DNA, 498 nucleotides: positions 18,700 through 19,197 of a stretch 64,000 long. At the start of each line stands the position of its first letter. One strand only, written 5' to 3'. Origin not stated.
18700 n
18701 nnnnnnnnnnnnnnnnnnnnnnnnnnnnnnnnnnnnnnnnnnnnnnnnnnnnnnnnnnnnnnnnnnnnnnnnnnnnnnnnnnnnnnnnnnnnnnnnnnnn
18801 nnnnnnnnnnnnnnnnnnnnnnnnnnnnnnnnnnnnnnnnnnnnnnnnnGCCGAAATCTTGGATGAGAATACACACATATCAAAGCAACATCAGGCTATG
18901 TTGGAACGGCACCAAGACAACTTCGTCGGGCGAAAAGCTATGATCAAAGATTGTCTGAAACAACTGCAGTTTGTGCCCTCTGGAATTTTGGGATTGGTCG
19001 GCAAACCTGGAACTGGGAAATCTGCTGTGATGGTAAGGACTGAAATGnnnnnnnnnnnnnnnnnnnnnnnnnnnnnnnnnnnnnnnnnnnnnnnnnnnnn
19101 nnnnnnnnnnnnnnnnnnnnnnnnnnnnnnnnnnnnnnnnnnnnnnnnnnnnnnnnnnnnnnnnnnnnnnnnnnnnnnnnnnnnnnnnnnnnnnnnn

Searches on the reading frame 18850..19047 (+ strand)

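Call 17: search_protein_families(library=pfam, proteins=[window:18850-19047:+], max_evalue=0.01)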
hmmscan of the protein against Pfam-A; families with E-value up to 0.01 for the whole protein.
seq(66 aa): 3 families
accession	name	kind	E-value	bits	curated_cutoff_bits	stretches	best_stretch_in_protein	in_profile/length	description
PF20703.3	nSTAND1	-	0.00032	20.9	27.1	1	19-61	10-50/379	Novel STAND NTPase 1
PF20030.5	bpMoxR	-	0.0036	16.8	27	1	15-62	4-49/205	MoxR domain in the MoxR-vWA-beta-propeller ternary systems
PF13191.12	AAA_16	-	0.0047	17.9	32.6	1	24-61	1-41/167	AAA ATPase domain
